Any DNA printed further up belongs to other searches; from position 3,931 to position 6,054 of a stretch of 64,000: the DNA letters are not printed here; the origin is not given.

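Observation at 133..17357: Cell-surface island of about 17 kb: three giant secreted proteins with a dedicated GT-C-like glycosyltransferase and a nucleotidyltransferase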

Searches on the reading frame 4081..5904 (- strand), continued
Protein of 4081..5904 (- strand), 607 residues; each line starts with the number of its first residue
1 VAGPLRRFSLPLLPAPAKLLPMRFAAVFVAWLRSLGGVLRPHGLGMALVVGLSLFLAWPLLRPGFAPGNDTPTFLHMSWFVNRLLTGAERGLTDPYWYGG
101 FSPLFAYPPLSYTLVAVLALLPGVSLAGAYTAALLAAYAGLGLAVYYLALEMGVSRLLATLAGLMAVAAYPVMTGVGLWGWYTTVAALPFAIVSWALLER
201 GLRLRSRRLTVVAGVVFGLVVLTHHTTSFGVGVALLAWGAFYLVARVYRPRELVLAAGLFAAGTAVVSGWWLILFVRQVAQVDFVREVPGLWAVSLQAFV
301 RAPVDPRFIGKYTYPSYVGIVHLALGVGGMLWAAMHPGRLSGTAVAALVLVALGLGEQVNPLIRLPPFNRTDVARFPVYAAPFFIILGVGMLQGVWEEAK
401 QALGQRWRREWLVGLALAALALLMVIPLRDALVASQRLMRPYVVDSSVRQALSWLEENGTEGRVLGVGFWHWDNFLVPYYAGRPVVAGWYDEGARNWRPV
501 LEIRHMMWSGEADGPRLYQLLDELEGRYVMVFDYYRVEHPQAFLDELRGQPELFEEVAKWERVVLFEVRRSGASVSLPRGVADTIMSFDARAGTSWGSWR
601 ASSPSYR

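Call 26: fold_search(model_id=the predicted structure, library=pdb)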
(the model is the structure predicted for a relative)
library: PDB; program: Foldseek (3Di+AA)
matches with E <= 10: 276; with E <= 0.001: 26
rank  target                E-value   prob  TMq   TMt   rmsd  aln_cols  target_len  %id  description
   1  7oci_F                8.9e-11  1.00  0.60  0.55  11.7       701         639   13  Cryo-EM structure of yeast Ost6p containing oligosaccharyltransferase complex (released 2022-02-16)
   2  6ezn_F                1.0e-10  1.00  0.61  0.55  12.6       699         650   13  Cryo-EM structure of the yeast oligosaccharyltransferase (OST) complex (released 2018-01-17)
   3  8age_A                1.6e-10  1.00  0.62  0.57   9.0       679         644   13  Structure of yeast oligosaccharylransferase complex with acceptor peptide bound (released 2022-12-07)
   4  3wak                  2.9e-10  1.00  0.56  0.40  12.7       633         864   15  Crystal structure of the Archaeoglobus fulgidus oligosaccharyltransferase (O29867_ARCFU) in the apo form (released 2013-10-30)
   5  6c26_A                3.5e-10  1.00  0.62  0.57  12.1       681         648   13  The Cryo-EM structure of a eukaryotic oligosaccharyl transferase complex (released 2018-01-31)
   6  8b6l_I                4.7e-10  1.00  0.62  0.54  10.4       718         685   12  Subtomogram average of the human Sec61-TRAP-OSTA-translocon (released 2022-12-07)
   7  6ftg_5                6.8e-10  1.00  0.61  0.56  11.2       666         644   12  Subtomogram average of OST-containing ribosome-translocon complexes from canine rough microsomal membranes (released 2018-03-21)
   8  6s7o_A                7.7e-10  1.00  0.61  0.55  11.0       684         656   13  Cryo-EM structure of human oligosaccharyltransferase complex OST-A (released 2019-12-18)
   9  8agb_A                8.7e-10  1.00  0.63  0.58  11.7       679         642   13  Structure of yeast oligosaccharylransferase complex with lipid-linked oligosaccharide bound (released 2022-12-07)
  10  8agc_A                2.2e-09  1.00  0.61  0.53  11.8       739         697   12  Structure of yeast oligosaccharylransferase complex with lipid-linked oligosaccharide and non-acceptor peptide bound (released 2022-12-07)
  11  9n9j_I                3.7e-09  1.00  0.60  0.51  11.0       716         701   11  Structure of a GRP94 folding intermediate engaged with a CCDC134- and FKBP11-bound secretory translocon (released 2025-11-19)
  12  5gmy_A                3.7e-09  1.00  0.54  0.39  10.1       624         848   15  Crystal structure of the Archaeoglobus fulgidus oligosaccharyltransferase (O29867_ARCFU) tethered with an acceptor pep (released 2017-02-01)
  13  3waj                  4.2e-09  1.00  0.56  0.43  11.5       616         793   14  Crystal structure of the Archaeoglobus fulgidus oligosaccharyltransferase (O29867_ARCFU) complex with Zn and sulfate (released 2013-10-30)
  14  8if8_B                8.5e-09  1.00  0.50  0.48  12.5       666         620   16  Arabinosyltransferase AftA (released 2023-05-31)
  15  8if8_C                1.4e-08  1.00  0.51  0.50  12.7       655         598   14  Arabinosyltransferase AftA (released 2023-05-31)
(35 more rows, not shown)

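Call 27: find_encoding_contigs(protein=P0001, flank=10000, max_places=3)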
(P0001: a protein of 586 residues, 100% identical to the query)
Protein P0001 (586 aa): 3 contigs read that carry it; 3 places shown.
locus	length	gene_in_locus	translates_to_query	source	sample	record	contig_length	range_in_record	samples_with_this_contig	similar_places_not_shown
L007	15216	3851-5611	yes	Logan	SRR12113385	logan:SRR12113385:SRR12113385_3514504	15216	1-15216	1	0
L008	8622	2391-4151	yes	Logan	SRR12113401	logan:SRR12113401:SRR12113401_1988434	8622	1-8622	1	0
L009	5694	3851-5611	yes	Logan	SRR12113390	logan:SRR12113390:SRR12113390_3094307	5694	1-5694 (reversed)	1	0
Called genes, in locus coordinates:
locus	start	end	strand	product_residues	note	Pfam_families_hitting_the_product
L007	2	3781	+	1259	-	?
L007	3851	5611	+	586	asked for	PF10131:PTPS_related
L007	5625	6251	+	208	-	PF00483:NTP_transferase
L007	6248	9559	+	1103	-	PF07705:CARDB (faint), PF16841:CBM60 (faint)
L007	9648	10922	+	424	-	PF01494:FAD_binding_3, PF03486:HI0933_like (weak), PF05834:Lycopene_cycl, PF07992:Pyr_redox_2 (faint), PF13450:NAD_binding_8 (weak), PF01266:DAO (weak)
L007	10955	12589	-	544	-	PF02369:Big_1 (faint)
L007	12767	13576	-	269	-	PF19567:CpsB_CapC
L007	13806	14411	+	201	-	-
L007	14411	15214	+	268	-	?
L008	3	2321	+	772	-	?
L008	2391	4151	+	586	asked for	PF10131:PTPS_related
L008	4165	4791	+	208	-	PF00483:NTP_transferase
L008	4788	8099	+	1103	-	PF07705:CARDB (faint), PF16841:CBM60 (faint)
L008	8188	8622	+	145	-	?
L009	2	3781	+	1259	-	?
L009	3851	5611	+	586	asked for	PF10131:PTPS_related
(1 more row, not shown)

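Call 28: search_solved_structures(query=A1, max_evalue=10, show_alignments=5)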
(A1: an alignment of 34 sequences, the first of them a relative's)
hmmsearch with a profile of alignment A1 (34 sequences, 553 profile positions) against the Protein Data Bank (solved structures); distinct sequences matched with E-value up to 10: 0.

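Call 31: search_protein_families(library=pfam, proteins=[L007:9648-10922:+, L007:10955-12589:-, L007:12767-13576:-, L007:13806-14411:+], max_evalue=0.001)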
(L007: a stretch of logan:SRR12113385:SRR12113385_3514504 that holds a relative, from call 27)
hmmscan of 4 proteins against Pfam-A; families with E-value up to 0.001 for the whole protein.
L007:9648-10922:+ (424 aa): 10 families
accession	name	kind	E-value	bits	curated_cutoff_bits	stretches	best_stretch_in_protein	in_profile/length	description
PF01494.25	FAD_binding_3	-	2.4e-20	73.5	22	1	3-322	2-337/349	FAD binding domain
PF01266.30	DAO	-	5.7e-13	49.5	27.9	2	88-298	144-350/353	FAD dependent oxidoreductase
PF05834.18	Lycopene_cycl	-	5.6e-10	39.3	23.4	1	4-345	1-331/380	Lycopene cyclase protein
PF13450.12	NAD_binding_8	-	8.9e-07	29.5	21.9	1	7-38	1-32/68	NAD(P)-binding Rossmann-like domain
PF03486.20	HI0933_like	-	3e-06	27.3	50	1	4-45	2-43/244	HI0933-like protein Rossmann domain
PF07992.20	Pyr_redox_2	-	9.5e-06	25.7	26.1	1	3-38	1-38/291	Pyridine nucleotide-disulphide oxidoreductase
PF12831.13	FAD_oxidored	-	9e-05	22.4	27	1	4-149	1-144/416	FAD dependent oxidoreductase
PF00890.30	FAD_binding_2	-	0.00033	20.4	20.4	1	4-43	1-40/414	FAD binding domain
PF01946.23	Thi4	-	0.00036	20.3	26.2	1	2-38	17-54/235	Thi4 family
PF22578.2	GGR_cat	-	0.00074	19.8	27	0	182-251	17-87/88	Geranylgeranyl reductase catalytic domain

L007:10955-12589:- (544 aa): 2 families
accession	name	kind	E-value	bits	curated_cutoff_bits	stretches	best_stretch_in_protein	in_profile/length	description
PF02369.22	Big_1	-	1.2e-07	32.2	34.9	0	387-422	17-52/93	Bacterial Ig-like domain (group 1)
PF02368.24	Big_2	-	0.00015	22.1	22.8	0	468-528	5-61/79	Bacterial Ig-like domain (group 2)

L007:12767-13576:- (269 aa): 1 family
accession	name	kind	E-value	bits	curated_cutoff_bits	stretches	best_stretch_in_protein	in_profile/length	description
PF19567.5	CpsB_CapC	-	9e-47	159.9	27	1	11-243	2-233/234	Capsular polysaccharide synthesis, CpsB/CapC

L007:13806-14411:+ (201 aa): 0 families

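Call 41: find_related_loci(query=A1, collection=genome_contigs, flank=10000)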
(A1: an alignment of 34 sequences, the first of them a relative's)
Query A1 (586 aa) in genome_contigs; peptide patterns used: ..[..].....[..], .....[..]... (x = any residue, [..] = any of these).
66 stretches matched a pattern; 27 encode a relative of the query (tblastn E <= 1e-3); 27 distinct loci.
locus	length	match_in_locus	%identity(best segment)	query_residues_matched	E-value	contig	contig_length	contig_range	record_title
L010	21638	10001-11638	43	25-575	3e-132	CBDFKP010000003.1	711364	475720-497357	MAG: Dehalococcoidia bacterium isolate 54f7828e-2c5e-4b54-8adc-feff5b35415e genome assembly, contig: contig_3, whole gen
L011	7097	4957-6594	44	22-567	2e-128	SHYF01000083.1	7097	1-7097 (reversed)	MAG: Dehalococcoidia bacterium isolate Baikal-deep-G112 BACOMB-C49506, whole genome shotgun sequence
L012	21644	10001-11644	44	21-568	4e-128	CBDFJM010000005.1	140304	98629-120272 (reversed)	MAG: Dehalococcoidia bacterium isolate e3381621-976b-4bb2-ab20-043f7ff68e99 genome assembly, contig: contig_5, whole gen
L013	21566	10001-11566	45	25-546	1e-127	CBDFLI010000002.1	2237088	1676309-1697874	MAG: Dehalococcoidia bacterium isolate 3868ca1d-e66c-4e0d-8479-4eac5413e7ea genome assembly, contig: contig_2, whole gen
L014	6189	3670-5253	46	23-546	4e-125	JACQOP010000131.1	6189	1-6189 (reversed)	MAG: Chloroflexi bacterium isolate NC_groundwater_1284_Ag_S-0.2um_61_37 S_p2_S4_coassembly_k141_3005617, whole genome sh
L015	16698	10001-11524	46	39-546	8e-125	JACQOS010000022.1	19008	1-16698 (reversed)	MAG: Chloroflexi bacterium isolate NC_groundwater_1287_Ag_S-0.2um_66_61 S_p2_S4_coassembly_k141_366429, whole genome sho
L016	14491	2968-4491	45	39-546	4e-124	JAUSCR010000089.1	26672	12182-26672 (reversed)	MAG: Dehalococcoidia bacterium isolate E14_concoct.bin.151_sub E14_k141_316038, whole genome shotgun sequence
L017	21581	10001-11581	45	21-546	3e-122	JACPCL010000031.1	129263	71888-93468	MAG: Chloroflexi bacterium isolate NC_groundwater_282_Ag_S-0.65um_62_13 S6_GD2017_2_S65_scaffold_52, whole genome shotgu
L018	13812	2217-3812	44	15-546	2e-120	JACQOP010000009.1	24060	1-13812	MAG: Chloroflexi bacterium isolate NC_groundwater_1284_Ag_S-0.2um_61_37 S_p2_S4_coassembly_k141_136615, whole genome sho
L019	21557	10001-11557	39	29-547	6e-116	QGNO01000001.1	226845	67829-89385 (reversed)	MAG: Chloroflexi bacterium isolate SAR202-VI-29A Ga0133547_10000063, whole genome shotgun sequence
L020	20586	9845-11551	38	8-576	2e-115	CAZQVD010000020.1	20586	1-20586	MAG TPA_asm: uncultured Dehalococcoidia bacterium isolate SRP092902_co1_200 genome assembly, contig: NODE_3623_length_20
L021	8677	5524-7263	41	11-585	4e-115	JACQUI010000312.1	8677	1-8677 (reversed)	MAG: Chloroflexi bacterium isolate NC_groundwater_1433_Ag_S-0.65um_63_37 S_p65_S5_coassembly_k141_4485058, whole genome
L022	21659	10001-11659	39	22-559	1e-110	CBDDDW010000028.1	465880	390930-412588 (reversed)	MAG: Dehalococcoidia bacterium isolate 9f6fb6b0-17a9-46aa-8c0f-e8d1727f8334 genome assembly, contig: contig_28, whole ge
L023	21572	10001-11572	41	31-549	3e-109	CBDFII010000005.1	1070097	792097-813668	MAG: Dehalococcoidia bacterium isolate 1e1f5736-07cf-4cce-af67-888d2012246e genome assembly, contig: contig_5, whole gen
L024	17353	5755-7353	39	12-546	4e-108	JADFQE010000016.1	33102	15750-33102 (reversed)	MAG: Chloroflexota bacterium isolate B78T1L10 B78T1L10_NODE1474, whole genome shotgun sequence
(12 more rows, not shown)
